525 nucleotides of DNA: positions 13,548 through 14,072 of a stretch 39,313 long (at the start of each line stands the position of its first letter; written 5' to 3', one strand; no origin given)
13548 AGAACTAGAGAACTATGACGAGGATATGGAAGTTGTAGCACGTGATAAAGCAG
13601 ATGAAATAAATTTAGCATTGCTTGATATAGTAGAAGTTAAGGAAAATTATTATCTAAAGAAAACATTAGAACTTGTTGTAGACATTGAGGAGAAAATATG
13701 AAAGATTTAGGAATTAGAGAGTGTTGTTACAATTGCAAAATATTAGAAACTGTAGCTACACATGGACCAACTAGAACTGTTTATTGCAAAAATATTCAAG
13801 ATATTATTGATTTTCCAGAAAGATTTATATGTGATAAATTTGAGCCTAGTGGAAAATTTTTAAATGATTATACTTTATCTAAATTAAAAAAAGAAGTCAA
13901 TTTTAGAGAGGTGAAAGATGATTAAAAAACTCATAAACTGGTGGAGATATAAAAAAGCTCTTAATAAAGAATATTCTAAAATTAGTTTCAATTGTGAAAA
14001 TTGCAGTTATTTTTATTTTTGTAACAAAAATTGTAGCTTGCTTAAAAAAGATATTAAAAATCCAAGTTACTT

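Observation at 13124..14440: Tandem Cys4 zinc-ribbon paralogs whose conserved C-terminus (FREVEDD) is encoded by the next gene's RBS-start junction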

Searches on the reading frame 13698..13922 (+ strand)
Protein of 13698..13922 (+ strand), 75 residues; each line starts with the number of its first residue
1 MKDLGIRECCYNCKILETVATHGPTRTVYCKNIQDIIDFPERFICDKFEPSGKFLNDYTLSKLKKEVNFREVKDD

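Call 6: search_protein_families(library=pfam, proteins=[window:13698-13922:+], max_evalue=1)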
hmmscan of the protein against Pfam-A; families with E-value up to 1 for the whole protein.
window:13698-13922:+ (75 aa): 0 families

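Call 8: search_protein_families(library=phrogs, proteins=[window:13698-13922:+], max_evalue=1)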
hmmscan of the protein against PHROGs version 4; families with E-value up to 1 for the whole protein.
window:13698-13922:+ (75 aa): 0 families

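Call 13: search_dna_similar(query=window:13698-13922:+, collection=phages, mode=protein, max_evalue=0.01, max_rows=40)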
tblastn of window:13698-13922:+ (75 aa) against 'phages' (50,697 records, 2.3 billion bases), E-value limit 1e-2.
No match.

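Call 16: find_homologous_proteins(query=A2, max_evalue=0.01)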
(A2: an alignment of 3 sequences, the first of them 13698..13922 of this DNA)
Query A2 (3 sequences) (75 aa, profile of the alignment): 3 proteins with E <= 0.01 among 4 candidates.
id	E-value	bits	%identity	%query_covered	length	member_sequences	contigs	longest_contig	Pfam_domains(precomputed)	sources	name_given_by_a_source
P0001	1.6e-30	122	91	100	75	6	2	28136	-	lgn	-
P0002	1.1e-26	110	43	61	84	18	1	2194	-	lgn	-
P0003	7.4e-17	79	47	40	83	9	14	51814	-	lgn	-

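Call 18: find_encoding_contigs(protein=P0003, flank=10000, max_places=8)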
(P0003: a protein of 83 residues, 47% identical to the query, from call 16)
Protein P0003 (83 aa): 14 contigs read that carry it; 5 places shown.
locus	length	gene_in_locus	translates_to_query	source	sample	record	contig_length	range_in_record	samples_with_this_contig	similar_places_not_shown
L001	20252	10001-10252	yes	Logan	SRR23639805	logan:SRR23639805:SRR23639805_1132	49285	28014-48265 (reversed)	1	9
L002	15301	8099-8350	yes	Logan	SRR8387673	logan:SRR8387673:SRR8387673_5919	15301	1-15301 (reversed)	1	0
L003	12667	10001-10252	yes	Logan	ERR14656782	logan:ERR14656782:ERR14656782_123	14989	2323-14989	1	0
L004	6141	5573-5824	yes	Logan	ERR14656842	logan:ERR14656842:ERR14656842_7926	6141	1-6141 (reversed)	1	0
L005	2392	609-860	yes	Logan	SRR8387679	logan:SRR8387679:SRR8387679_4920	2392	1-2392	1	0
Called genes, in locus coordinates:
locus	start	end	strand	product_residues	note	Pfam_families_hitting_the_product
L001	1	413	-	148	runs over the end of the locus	-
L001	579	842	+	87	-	-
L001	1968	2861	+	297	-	PF13730:HTH_36 (weak)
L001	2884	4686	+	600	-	PF13155:Toprim_2, PF13362:Toprim_3 (weak), PF13662:Toprim_4, PF03796:DnaB_C (weak)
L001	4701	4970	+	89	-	-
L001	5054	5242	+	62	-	-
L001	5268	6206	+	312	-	-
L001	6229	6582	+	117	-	-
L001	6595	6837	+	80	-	-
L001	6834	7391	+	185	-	PF06356:DUF1064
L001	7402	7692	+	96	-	PF04545:Sigma70_r4 (weak), PF08281:Sigma70_r4_2 (weak)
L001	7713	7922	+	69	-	-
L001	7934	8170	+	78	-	-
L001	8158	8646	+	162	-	PF09643:YopX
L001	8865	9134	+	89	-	PF19791:DUF6275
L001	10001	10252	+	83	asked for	-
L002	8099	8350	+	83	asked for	-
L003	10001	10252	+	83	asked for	-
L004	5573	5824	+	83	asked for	-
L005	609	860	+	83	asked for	-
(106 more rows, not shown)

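Call 23: find_related_loci(query=A3, collection=viral_contigs, flank=10000)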
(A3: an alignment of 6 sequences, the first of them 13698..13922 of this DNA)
Query A3 (75 aa) in viral_contigs; peptide patterns used: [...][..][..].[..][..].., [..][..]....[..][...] (x = any residue, [..] = any of these).
86 stretches matched a pattern; 2 encode a relative of the query (tblastn E <= 1e-3); 1 distinct loci.
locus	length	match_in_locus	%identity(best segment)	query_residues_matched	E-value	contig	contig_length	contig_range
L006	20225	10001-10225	100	1-75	8e-49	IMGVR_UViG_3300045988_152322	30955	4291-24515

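Call 24: find_related_loci(query=A3, collection=genome_contigs, flank=10000)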
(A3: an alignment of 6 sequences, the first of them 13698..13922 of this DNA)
Query A3 (75 aa) in genome_contigs; peptide patterns used: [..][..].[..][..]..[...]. (x = any residue, [..] = any of these).
26 stretches matched a pattern, but none encodes a relative of the query by tblastn (E <= 1e-3).

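Call 25: find_encoding_contigs(protein=P0001, flank=10000, max_places=6)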
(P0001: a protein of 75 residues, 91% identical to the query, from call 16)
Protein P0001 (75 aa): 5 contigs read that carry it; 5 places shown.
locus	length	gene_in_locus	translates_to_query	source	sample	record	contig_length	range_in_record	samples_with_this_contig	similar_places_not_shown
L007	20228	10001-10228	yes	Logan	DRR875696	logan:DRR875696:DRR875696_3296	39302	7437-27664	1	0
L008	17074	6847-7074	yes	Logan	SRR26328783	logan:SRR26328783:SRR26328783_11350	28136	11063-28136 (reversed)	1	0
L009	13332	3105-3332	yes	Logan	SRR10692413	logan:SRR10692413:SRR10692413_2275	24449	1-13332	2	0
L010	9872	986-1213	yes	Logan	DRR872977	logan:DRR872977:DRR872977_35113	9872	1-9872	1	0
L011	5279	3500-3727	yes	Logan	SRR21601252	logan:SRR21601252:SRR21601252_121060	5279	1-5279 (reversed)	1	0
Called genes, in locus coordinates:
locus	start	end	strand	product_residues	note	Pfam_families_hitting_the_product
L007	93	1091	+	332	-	-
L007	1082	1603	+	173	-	-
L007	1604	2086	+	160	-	-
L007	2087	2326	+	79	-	-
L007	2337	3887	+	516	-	PF12236:Head-tail_con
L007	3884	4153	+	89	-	-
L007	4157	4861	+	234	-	-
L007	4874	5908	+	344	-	-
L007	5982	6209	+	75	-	-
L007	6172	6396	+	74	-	PF21825:Sequestin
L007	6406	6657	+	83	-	-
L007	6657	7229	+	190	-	PF08761:dUTPase_2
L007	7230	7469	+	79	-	-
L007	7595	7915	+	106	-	-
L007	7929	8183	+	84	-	-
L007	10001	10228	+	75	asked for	-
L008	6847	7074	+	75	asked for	-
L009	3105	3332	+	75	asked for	-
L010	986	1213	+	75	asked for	-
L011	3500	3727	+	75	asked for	-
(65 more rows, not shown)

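Call 31: search_protein_representatives(alignment_id=A3)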
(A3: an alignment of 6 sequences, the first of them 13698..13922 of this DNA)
Query: 6 sequences, 75 profile positions. Proteins with E-value up to 0.001 (for the whole library): 8; up to 1e-10: 5; up to 1e-30: 1. The best 8 are listed.
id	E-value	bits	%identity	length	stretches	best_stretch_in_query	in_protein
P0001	3.0e-35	136.0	-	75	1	1-75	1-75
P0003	1.5e-25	105.0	-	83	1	1-74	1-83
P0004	1.8e-25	104.7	-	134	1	7-74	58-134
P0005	1.5e-14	69.7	-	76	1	1-75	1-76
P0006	5.3e-14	68.0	-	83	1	7-74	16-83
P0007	8.8e-10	54.4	-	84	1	1-73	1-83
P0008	8.3e-08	48.1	-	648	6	35-52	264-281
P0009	3.3e-04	36.6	-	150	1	7-52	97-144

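Call 34: find_homologous_proteins(query=A5, max_evalue=0.1)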
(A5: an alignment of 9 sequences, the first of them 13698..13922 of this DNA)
Query A5 (9 sequences) (75 aa, profile of the alignment): 11 proteins with E <= 0.1 among 601 candidates.
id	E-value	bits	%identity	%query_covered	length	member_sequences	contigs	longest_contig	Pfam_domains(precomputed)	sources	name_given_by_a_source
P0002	2.9e-31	125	43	61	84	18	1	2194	-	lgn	-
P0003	7.7e-28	114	47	40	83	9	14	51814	-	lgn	-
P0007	1.7e-27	113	29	84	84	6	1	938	-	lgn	-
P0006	4.0e-27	112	31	60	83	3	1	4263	-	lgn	-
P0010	2.4e-24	103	35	61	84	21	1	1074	-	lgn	-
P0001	4.8e-24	102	91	100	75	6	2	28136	-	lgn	-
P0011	5.7e-24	102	38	60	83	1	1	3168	-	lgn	-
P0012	3.9e-22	96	39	59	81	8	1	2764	-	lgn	-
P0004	2.1e-18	84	36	97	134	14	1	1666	-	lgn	-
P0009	1.7e-16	78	40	60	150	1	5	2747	PF14559.13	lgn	-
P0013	5.9e-12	63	40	60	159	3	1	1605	PF14559.13,PF22860.3,PF07719.24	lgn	-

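Call 35: find_encoding_contigs(protein=P0002, flank=10000, max_places=6)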
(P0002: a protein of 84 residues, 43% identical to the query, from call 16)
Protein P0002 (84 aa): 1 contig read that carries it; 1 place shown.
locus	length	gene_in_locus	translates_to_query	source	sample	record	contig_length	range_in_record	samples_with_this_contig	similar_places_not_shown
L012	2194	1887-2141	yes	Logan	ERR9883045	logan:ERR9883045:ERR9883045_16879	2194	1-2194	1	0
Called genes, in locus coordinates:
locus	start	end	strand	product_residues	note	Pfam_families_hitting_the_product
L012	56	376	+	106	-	-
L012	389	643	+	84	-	-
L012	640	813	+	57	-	-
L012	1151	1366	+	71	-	-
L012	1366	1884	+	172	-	-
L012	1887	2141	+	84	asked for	-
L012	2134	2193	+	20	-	?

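Call 36: find_encoding_contigs(protein=P0006, flank=10000, max_places=4)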
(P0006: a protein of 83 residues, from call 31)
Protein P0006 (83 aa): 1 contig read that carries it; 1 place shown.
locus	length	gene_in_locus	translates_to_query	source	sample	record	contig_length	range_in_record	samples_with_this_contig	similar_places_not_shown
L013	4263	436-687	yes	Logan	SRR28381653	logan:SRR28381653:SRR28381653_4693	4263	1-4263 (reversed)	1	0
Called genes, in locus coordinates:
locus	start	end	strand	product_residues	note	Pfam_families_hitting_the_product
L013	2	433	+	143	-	?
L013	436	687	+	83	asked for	-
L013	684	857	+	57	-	-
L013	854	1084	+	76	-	-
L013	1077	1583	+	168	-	-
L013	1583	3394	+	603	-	-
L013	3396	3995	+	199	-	-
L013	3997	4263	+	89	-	?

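Call 37: find_encoding_contigs(protein=P0011, flank=10000, max_places=4)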
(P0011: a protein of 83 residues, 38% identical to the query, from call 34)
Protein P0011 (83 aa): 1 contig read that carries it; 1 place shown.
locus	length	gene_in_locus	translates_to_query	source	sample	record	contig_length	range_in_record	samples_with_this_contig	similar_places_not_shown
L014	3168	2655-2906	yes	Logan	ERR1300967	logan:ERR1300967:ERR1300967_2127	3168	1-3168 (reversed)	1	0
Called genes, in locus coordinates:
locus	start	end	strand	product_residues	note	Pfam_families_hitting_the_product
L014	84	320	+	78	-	-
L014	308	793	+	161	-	PF09643:YopX (weak)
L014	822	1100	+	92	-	PF19791:DUF6275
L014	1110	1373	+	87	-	PF00692:dUTPase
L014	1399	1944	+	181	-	PF13392:HNH_3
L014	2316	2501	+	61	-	PF00692:dUTPase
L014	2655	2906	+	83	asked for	-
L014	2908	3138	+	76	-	-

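Call 40: find_encoding_contigs(protein=P0012, flank=10000, max_places=4)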
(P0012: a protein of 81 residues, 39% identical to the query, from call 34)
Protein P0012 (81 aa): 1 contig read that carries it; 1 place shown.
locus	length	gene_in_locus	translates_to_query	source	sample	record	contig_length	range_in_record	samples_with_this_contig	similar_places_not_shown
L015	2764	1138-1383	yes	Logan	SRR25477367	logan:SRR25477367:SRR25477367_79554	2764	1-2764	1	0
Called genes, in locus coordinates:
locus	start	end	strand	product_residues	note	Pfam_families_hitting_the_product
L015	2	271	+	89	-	PF19791:DUF6275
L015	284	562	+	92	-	-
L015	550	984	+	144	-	PF00692:dUTPase, PF22769:DCD (weak)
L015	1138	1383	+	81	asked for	-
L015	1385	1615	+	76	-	-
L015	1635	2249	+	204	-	PF04012:PspA_IM30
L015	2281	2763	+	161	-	?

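Call 41: find_encoding_contigs(protein=P0009, flank=10000, max_places=5)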
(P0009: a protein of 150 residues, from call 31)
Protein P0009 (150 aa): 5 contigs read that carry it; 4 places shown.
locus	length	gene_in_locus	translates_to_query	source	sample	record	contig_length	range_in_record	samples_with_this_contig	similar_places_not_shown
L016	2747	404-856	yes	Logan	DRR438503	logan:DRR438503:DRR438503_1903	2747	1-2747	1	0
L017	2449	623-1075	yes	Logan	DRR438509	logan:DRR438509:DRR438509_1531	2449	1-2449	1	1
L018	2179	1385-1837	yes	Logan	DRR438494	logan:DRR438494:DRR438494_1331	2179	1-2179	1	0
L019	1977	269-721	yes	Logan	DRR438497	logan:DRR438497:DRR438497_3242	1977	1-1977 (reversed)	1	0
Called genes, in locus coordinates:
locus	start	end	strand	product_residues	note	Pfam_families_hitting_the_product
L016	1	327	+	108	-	?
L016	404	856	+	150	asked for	PF14559:TPR_19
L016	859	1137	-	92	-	-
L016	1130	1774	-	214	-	-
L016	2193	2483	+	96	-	PF01192:RNA_pol_Rpb6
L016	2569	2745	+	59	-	?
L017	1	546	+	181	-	?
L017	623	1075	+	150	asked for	PF14559:TPR_19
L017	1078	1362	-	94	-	-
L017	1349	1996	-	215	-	-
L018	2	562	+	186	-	?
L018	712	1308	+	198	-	-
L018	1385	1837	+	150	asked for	PF14559:TPR_19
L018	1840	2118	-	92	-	-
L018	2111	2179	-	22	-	?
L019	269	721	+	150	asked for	PF14559:TPR_19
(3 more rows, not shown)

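Call 46: search_solved_structures(query=A6, max_evalue=10)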
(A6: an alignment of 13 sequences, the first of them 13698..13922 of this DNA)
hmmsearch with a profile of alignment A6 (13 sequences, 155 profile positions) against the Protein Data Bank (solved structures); distinct sequences matched with E-value up to 10: 26.
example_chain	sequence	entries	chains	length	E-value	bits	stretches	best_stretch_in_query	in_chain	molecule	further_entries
3kd7_A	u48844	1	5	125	0.0092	19.2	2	12-66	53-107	CTPR390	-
1na0_A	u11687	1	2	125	0.045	16.9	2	12-66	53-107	designed protein CTPR3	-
8bu0_A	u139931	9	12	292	0.056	16.6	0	12-64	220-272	Consensus tetratricopeptide repeat protein | Crystal structure of an 8-repeat consensus TPR superhelix with Zinc. | Monomer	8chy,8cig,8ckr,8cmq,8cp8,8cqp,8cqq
8ump_A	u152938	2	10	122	0.058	16.6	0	32-85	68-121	T33-ml35-redesigned-TPR-domain-fold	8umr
2kc7_A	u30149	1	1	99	0.06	16.5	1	5-70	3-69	bfr218_protein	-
2vq2_A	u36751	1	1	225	0.063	16.4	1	5-71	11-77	PUTATIVE FIMBRIAL BIOGENESIS AND TWITCHING MOTILITY PROTEIN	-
6vfh_A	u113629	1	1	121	0.075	16.2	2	12-66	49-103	T33_dn10A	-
6v8e_A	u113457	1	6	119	0.076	16.2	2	12-66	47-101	Designed protein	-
6vfi_B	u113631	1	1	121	0.093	15.9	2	13-64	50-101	O43_dn18B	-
6vfj_B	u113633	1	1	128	0.21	14.8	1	12-67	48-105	I53_dn5B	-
6vl6_A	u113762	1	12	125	0.24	14.5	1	13-66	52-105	T33_dn2A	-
6vl6_B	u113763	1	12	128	0.27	14.4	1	13-67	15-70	T33_dn2B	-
2fo7_A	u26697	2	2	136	0.29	14.3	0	12-64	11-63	SYNTHETIC CONSENSUS TPR PROTEIN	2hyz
8ch0_A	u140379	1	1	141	0.31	14.2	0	12-64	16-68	Consensus tetratricopeptide repeat protein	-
5hrz_A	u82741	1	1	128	0.36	14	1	13-66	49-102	TPR domain protein 1na0C3_3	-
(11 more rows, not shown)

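Call 49: find_encoding_contigs(protein=P0007, flank=5000, max_places=3)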
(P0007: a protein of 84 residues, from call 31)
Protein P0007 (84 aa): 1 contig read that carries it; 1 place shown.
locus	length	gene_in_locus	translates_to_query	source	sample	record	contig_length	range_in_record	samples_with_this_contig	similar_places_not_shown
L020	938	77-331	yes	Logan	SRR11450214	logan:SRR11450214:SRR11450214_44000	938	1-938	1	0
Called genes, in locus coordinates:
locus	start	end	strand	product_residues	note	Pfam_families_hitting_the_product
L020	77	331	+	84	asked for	-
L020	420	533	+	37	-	-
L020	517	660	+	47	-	-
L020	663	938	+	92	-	?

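Call 54: find_related_loci(query=A7, collection=genome_contigs, flank=5000)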
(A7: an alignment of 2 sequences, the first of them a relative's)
Query A7 (150 aa) in genome_contigs; peptide patterns used: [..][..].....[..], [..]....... (x = any residue, [..] = any of these).
217 stretches matched a pattern, but none encodes a relative of the query by tblastn (E <= 1e-3).
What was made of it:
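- Tried and rejected: Two GTDB genome scans, one with the family profile and one with the TPR-Cys4 fusion, found nothing, so no host or prophage was identified (calls 24, 54).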

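Call 57: predict_structure(alignment_id=A6)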
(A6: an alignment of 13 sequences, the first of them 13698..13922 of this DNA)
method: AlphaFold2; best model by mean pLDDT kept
length: 75 residues; sequences in the alignment: 13
mean_pLDDT: 52.6   pTM: 0.26
mean pLDDT of the five models: 52.6, 49.6, 49.2, 46.4, 46.2
residues with pLDDT >= 90: 0; 70-90: 0; 50-70: 53; < 50: 22
segments of 3 or more residues with pLDDT < 50: 1-8
pLDDT, mean of each block of 10 residues (from residue 1): 40 54 52 53 50 62 59 51
secondary structure, 60 per line:
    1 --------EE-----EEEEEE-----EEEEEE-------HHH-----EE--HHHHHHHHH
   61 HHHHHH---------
elements in order: E16-21 E27-32 H52-66

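Call 62: fold_search(model_id=the predicted structure, library=pdb)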
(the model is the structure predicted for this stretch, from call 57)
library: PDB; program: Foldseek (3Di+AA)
matches with E <= 10: 10; with E <= 0.001: 0
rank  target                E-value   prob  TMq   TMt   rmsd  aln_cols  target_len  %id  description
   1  8fj0_F                6.8e+00  0.01  0.17  0.19  10.8        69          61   22  Crystal Structure of the Tick Evasin EVA-AAM1001(Y44A) Complexed to Human Chemokine CCL2 (released 2023-03-29)
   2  3zxd_D                8.4e+00  0.03  0.18  0.06   3.3        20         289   25  wild-type lysenin (released 2012-09-19)
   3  3zxd_C                8.4e+00  0.03  0.18  0.06   3.3        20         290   25  wild-type lysenin (released 2012-09-19)
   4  6tmg_N                8.4e+00  0.02  0.24  0.14   9.7        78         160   17  Cryo-EM structure of Toxoplasma gondii mitochondrial ATP synthase dimer, membrane region model (released 2020-12-16)
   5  2nyz_D                9.0e+00  0.03  0.21  0.24   9.7        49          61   18  Viral Chemokine Binding Protein M3 From Murine Gammaherpesvirus68 In Complex With The C- Chemokine XCL1 (released 2007-12-25)
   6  3zxd_B                9.0e+00  0.03  0.18  0.06   3.3        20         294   25  wild-type lysenin (released 2012-09-19)
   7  3hp3_F                9.0e+00  0.01  0.16  0.18   9.0        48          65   17  Crystal structure of CXCL12 (released 2010-01-26)
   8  8u4o_J                9.0e+00  0.01  0.18  0.19   8.5        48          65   17  Structure of CXCL12-bound CXCR4/Gi complex (released 2024-03-13)
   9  8apr_A                9.0e+00  0.01  0.18  0.07   8.1        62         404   13  CaMct - Mesaconyl-CoA C1:C4 CoA Transferase of Chloroflexus aurantiacus (released 2022-12-28)
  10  6hiw_Cn               9.6e+00  0.02  0.20  0.14  11.9        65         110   11  Cryo-EM structure of the Trypanosoma brucei mitochondrial ribosome - This entry contains the complete small mitoribos (released 2018-09-26)

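Call 82: search_solved_structures(query=A3, max_evalue=10)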
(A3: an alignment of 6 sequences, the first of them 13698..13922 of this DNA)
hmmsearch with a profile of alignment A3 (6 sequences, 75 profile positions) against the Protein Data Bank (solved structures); distinct sequences matched with E-value up to 10: 3.
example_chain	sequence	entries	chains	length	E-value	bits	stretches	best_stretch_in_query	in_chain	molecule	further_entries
8eoz_B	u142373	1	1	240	0.13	15.4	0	24-66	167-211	C3HR3_4r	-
6zbj_A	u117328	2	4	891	2.2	11.4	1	14-63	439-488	Precursor of the major merozoite surface antigens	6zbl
6zbc_A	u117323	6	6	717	5.8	10.1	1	14-63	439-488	Merozoite surface antigens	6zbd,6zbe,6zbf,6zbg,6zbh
